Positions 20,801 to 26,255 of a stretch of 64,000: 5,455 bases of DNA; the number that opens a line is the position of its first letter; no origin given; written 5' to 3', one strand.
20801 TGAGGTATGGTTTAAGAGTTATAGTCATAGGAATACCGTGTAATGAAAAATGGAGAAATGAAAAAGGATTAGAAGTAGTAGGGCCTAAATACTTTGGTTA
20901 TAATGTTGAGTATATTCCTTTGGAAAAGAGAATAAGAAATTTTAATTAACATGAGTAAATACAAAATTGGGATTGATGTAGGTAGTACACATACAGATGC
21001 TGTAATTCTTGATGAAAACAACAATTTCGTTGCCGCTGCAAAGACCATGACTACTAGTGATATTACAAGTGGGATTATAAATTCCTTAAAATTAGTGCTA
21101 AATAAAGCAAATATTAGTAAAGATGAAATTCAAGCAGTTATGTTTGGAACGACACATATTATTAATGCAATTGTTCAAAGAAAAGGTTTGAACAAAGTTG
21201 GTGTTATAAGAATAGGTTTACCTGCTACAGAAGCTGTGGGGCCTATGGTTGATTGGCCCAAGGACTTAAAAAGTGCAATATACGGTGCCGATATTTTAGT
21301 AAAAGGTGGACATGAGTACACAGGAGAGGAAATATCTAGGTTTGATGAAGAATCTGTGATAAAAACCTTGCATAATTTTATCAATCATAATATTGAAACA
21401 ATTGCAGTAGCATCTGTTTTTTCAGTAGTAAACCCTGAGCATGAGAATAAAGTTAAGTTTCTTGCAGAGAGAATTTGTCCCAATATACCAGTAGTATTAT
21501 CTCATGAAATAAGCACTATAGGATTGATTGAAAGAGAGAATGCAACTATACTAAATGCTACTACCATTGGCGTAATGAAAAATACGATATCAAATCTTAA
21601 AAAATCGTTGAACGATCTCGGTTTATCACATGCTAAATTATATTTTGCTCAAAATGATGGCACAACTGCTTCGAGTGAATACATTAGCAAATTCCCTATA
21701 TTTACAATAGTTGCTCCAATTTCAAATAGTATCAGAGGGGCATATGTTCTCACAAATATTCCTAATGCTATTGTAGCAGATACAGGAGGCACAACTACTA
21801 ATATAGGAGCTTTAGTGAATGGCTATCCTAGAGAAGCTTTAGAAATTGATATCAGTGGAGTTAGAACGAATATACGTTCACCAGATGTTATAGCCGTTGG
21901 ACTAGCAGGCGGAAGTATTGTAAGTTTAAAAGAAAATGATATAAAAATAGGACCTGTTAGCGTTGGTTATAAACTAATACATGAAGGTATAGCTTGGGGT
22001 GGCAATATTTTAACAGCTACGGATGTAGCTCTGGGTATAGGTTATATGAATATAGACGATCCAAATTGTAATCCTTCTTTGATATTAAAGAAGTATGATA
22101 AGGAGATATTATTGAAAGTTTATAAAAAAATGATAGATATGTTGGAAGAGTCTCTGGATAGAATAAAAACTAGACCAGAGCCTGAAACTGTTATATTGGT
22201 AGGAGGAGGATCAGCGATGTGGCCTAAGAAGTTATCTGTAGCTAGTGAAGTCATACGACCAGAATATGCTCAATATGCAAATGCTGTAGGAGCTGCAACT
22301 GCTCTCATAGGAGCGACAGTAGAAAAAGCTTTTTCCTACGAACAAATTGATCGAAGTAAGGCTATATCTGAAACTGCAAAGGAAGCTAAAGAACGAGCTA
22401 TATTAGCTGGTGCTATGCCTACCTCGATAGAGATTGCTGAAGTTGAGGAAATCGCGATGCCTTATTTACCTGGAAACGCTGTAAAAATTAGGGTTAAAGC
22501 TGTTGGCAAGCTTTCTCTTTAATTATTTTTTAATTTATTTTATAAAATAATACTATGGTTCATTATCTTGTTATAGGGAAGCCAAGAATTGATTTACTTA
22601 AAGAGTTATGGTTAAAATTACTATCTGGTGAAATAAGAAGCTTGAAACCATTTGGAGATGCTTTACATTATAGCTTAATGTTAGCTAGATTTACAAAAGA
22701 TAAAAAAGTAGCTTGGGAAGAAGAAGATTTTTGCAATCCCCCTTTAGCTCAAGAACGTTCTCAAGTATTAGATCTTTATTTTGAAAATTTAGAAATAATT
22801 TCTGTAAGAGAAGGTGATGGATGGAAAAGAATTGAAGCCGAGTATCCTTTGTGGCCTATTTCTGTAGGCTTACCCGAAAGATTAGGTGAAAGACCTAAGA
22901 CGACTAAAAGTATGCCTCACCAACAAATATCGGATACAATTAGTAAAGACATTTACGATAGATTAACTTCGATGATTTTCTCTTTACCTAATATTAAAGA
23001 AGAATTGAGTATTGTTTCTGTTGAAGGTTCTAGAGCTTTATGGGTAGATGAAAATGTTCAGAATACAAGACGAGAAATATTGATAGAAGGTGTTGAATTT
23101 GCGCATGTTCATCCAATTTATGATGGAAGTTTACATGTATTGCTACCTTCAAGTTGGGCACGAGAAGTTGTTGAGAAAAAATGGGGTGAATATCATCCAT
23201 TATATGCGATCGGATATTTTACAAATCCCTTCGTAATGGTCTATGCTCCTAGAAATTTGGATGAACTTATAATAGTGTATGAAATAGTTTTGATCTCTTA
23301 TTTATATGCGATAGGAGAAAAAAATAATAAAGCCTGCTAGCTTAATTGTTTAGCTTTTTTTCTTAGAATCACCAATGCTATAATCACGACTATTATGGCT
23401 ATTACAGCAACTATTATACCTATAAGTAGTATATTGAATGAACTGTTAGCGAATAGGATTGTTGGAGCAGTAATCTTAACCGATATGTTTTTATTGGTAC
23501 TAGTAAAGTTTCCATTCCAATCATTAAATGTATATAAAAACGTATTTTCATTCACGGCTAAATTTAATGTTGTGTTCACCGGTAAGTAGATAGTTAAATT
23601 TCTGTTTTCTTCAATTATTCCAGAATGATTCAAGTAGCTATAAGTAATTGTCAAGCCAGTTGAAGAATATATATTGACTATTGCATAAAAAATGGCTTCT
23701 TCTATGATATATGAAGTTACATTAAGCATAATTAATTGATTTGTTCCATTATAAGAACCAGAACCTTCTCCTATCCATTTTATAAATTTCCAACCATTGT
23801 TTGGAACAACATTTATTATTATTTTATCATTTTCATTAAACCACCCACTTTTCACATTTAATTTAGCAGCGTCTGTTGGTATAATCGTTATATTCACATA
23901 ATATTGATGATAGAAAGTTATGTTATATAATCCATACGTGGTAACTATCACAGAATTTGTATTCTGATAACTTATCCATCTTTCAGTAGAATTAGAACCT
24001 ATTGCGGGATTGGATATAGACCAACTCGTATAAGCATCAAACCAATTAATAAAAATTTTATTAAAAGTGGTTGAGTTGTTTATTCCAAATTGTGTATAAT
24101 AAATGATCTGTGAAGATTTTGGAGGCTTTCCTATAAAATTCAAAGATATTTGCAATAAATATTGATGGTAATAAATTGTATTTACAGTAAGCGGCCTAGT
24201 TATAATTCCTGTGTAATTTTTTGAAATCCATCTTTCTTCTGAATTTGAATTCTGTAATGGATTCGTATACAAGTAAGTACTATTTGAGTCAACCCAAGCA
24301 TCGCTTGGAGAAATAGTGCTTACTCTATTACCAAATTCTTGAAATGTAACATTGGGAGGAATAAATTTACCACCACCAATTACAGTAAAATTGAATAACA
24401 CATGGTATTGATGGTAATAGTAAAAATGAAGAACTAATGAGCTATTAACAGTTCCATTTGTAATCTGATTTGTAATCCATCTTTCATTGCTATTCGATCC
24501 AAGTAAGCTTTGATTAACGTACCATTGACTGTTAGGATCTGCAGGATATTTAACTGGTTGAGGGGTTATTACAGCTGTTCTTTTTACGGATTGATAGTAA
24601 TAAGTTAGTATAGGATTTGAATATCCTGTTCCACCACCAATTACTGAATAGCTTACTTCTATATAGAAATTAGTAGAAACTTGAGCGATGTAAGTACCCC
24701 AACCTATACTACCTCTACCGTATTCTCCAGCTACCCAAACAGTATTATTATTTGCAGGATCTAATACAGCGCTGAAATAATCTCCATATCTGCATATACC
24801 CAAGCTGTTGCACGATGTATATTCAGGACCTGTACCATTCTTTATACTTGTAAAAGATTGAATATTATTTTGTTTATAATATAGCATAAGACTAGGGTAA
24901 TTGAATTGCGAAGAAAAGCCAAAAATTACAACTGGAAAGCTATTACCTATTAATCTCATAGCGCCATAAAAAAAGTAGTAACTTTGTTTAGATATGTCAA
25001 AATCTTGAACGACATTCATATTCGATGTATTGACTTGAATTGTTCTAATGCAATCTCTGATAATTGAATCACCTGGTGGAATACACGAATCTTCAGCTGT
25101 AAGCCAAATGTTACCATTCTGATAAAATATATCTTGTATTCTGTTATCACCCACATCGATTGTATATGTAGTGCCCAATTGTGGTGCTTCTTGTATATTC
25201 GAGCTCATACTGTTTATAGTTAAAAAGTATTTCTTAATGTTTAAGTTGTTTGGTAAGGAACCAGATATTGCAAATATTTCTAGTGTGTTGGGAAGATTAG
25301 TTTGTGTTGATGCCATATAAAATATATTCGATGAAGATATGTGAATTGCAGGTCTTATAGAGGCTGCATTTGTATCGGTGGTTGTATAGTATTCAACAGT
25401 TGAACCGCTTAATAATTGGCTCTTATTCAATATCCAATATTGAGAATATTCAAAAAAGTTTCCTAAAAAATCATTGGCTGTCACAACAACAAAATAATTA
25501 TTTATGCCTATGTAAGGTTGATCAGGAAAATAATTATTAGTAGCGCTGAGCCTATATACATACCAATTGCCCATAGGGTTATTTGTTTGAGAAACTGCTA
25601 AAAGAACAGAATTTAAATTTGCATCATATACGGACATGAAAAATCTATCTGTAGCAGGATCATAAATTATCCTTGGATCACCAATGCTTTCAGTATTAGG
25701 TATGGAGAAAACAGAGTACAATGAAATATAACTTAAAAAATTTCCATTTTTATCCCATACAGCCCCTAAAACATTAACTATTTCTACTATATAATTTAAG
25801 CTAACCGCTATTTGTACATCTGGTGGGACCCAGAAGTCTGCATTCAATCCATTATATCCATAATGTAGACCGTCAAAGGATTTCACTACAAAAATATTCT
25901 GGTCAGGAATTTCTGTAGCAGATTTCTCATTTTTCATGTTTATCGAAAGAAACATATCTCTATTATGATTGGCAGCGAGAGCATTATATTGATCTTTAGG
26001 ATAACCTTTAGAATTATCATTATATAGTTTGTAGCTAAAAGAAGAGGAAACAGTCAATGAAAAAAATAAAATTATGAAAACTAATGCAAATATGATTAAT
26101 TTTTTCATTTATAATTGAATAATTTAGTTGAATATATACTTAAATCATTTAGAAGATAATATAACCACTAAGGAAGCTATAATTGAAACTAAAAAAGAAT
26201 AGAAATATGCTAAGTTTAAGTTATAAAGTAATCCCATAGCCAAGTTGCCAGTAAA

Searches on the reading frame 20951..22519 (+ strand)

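Call 51: search_protein_families(library=pfam, proteins=[window:20951-22519:+], max_evalue=0.001)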
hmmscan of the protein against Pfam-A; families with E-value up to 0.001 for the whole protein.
window:20951-22519:+ (523 aa): 4 families
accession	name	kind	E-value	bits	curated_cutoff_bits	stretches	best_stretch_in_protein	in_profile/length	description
PF05378.19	Hydant_A_N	-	4.2e-41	141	25.2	1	5-176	1-176/176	Hydantoinase/oxoprolinase N-terminal region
PF01968.24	Hydantoinase_A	-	6e-24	85.2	22.9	1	195-371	1-180/291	Hydantoinase/oxoprolinase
PF01869.26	BcrAD_BadFG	-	2.9e-09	37.3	31.5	1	6-72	1-74/271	BadF/BadG/BcrA/BcrD ATPase family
PF13941.12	MutL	-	2.2e-05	23.9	27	1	8-55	4-54/450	MutL protein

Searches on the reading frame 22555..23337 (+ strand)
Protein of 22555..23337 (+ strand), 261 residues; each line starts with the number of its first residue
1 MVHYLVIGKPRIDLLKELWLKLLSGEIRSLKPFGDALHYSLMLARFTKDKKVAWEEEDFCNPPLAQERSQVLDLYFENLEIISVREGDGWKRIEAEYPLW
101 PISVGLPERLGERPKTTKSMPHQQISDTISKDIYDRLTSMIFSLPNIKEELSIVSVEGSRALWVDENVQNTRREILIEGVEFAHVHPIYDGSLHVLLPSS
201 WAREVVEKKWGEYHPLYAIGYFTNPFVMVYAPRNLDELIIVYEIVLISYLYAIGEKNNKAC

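Call 51: search_protein_families(library=pfam, proteins=[window:22555-23337:+], max_evalue=0.001)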
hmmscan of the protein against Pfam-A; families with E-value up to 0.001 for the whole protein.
window:22555-23337:+ (261 aa): 1 family
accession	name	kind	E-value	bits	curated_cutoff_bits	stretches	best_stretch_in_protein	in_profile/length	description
PF17648.7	Luciferase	-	4.3e-17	62.5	23.7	1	180-245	2-60/63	Luciferase domain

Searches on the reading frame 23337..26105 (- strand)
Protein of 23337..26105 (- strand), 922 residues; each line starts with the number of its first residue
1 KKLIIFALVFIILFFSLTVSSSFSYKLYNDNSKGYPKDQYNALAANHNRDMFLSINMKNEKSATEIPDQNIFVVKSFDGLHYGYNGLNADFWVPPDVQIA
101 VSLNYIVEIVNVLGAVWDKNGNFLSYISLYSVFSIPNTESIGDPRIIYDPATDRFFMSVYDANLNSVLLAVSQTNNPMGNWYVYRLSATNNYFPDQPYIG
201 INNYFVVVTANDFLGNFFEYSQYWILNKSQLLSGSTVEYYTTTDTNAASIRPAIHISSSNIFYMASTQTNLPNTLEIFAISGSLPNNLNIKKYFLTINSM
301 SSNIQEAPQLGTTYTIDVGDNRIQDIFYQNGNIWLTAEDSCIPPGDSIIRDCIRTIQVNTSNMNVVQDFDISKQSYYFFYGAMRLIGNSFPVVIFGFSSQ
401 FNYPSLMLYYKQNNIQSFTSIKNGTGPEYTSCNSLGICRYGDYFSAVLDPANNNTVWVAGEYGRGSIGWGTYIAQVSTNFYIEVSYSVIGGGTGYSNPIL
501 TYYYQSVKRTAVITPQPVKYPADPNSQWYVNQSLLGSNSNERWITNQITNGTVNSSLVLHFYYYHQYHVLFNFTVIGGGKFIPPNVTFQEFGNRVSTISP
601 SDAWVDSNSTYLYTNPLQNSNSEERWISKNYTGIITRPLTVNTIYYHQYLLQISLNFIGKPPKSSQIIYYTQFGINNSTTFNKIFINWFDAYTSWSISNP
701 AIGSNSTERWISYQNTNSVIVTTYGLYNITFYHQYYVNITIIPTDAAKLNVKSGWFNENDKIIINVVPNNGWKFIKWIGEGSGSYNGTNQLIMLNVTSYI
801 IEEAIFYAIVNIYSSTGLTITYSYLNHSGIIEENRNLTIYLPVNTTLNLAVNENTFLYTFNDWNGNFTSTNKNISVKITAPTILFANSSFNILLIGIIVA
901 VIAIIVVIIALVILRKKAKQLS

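Call 51: search_protein_families(library=pfam, proteins=[window:23337-26105:-], max_evalue=0.001)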
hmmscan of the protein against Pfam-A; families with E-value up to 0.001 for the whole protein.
window:23337-26105:- (922 aa): 1 family
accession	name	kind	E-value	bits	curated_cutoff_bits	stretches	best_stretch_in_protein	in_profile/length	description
PF18998.6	Flg_new_2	-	9.1e-06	26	23.6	1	738-789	2-53/73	Divergent InlB B-repeat domain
